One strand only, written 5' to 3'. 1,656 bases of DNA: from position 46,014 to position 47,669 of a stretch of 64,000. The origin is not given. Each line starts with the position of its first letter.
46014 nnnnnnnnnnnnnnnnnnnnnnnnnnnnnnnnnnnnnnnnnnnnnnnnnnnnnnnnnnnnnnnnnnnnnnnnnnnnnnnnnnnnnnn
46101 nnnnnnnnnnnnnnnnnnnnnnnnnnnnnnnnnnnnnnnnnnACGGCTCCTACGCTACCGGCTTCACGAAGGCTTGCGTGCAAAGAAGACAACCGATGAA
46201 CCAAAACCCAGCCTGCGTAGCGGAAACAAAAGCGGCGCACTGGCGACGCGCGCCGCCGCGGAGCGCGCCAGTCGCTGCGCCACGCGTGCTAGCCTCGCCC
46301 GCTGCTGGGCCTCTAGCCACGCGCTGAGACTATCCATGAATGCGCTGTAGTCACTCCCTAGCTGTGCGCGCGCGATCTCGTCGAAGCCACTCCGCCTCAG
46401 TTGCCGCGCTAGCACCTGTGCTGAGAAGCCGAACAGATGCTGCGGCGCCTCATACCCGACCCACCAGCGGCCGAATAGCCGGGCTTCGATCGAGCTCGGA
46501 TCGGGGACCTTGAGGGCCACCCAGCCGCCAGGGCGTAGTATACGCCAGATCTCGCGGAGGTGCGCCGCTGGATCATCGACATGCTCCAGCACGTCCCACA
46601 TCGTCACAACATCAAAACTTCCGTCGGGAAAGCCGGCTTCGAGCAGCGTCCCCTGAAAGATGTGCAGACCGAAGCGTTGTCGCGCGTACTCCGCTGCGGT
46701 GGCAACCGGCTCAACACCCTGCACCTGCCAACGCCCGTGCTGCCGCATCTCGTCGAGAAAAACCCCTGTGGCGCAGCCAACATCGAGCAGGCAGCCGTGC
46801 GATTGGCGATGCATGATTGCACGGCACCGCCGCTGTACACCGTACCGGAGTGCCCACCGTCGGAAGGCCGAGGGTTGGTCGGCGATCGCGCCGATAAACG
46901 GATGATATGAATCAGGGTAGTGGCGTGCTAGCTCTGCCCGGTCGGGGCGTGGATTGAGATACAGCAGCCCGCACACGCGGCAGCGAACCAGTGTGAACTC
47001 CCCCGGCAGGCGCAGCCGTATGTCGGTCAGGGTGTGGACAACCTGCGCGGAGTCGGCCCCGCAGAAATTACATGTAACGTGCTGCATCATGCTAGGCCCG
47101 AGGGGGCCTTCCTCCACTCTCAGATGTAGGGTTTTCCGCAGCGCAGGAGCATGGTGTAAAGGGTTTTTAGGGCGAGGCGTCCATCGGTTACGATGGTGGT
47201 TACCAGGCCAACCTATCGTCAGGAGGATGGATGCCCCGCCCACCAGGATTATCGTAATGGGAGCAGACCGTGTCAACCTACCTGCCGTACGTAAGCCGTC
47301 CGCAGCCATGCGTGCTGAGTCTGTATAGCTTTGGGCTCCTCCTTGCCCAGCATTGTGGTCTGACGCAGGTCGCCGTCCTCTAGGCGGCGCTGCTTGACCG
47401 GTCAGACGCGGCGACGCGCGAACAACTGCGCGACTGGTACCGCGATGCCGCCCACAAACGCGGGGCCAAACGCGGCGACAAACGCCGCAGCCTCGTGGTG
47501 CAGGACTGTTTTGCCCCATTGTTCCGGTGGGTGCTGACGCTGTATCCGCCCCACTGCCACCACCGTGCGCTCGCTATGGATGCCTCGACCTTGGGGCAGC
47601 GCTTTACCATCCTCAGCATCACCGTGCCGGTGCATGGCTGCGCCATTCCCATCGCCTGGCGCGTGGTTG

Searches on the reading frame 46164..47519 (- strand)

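Call 28: search_protein_families(library=pfam, proteins=[window:46164-47519:-], max_evalue=0.001)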
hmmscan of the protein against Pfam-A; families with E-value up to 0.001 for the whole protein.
window:46164-47519:- (451 aa): 7 families
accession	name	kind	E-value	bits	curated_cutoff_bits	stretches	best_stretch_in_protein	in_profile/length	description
PF13489.12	Methyltransf_23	-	1.7e-31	109.6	27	1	229-380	6-160/164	Methyltransferase domain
PF08241.18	Methyltransf_11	-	1.4e-21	77.4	21.2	1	245-335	1-94/95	Methyltransferase domain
PF13649.12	Methyltransf_25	-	6.9e-18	65.6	27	1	245-332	2-97/97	Methyltransferase domain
PF08242.18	Methyltransf_12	-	5.5e-15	56.3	30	1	245-334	1-98/98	Methyltransferase domain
PF13847.12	Methyltransf_31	-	6.3e-10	39.4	27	1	244-340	7-113/145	Methyltransferase domain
PF07021.18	MetW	-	6.3e-06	26.4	21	1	244-328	17-102/193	Methionine biosynthesis protein MetW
PF01209.24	Ubie_methyltran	-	0.00016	21.6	20.1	1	286-335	101-150/233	ubiE/COQ5 methyltransferase family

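Call 58: search_protein_families(library=ncbifam, proteins=[window:46164-47519:-], max_evalue=0.01)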
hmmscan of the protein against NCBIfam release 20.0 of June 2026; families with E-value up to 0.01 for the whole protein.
window:46164-47519:- (451 aa): 22 families
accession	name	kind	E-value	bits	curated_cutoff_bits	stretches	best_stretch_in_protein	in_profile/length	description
NF045667.1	MTase_DVU1556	equivalog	1.4e-14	54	155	1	230-336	12-119/213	DVU_1556 family methyltransferase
TIGR01983.1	UbiG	equivalog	8e-12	44.9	102.95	1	243-336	52-151/228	bifunctional 2-polyprenyl-6-hydroxyphenol methylase/3-demethylubiquinol 3-O-methyltransferase UbiG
NF001244.0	PRK00216.1-5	equivalog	1.2e-08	34.6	216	1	235-335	43-152/236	bifunctional demethylmenaquinone methyltransferase/2-methoxy-6-polyprenyl-1,4-benzoquinol methylase UbiE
TIGR01934.1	MenG_MenH_UbiE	subfamily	7.5e-08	31.9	158.35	1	232-335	32-140/223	ubiquinone/menaquinone biosynthesis methyltransferase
TIGR02081.1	metW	equivalog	1.3e-07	31.4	189.5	1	243-328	16-102/194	methionine biosynthesis protein MetW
NF001241.0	PRK00216.1-2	equivalog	3.8e-07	30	327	1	231-336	42-147/231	demethylmenaquinone methyltransferase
TIGR00452.1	TIGR00452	equivalog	1.6e-06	27.2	275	1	237-336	114-219/316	tRNA 5-methoxyuridine(34)/uridine 5-oxyacetic acid(34) synthase CmoB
NF007610.0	PRK10258.1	equivalog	6.9e-06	25.6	342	1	234-337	36-139/251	malonyl-ACP O-methyltransferase BioC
NF011650.0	PRK15068.1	equivalog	1.2e-05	24.4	209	1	242-336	124-225/324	tRNA 5-methoxyuridine(34)/uridine 5-oxyacetic acid(34) synthase CmoB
TIGR04345.1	ovoA_Cterm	equivalog_domain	1.7e-05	24.5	170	1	301-383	134-214/242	putative 4-mercaptohistidine N1-methyltransferase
NF043040.1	corrin_prot_MT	hypoth_equivalog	5.4e-05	22.7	180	1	240-335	41-146/216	corrinoid protein-associated methyltransferase CpaM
NF001243.0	PRK00216.1-4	equivalog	6e-05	22.5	235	1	281-336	90-152/237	demethylmenaquinone methyltransferase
TIGR02752.1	MenG_heptapren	equivalog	0.00016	21.3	419.85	1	279-335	92-148/231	demethylmenaquinone methyltransferase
TIGR02072.1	BioC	equivalog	0.00073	19.4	184.95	1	243-337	37-133/244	malonyl-ACP O-methyltransferase BioC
NF041536.1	ArsM_DUF2284_UU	exception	0.0011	17.3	575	1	244-334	80-178/459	arsenite methyltransferase/DUF2284 domain selenoprotein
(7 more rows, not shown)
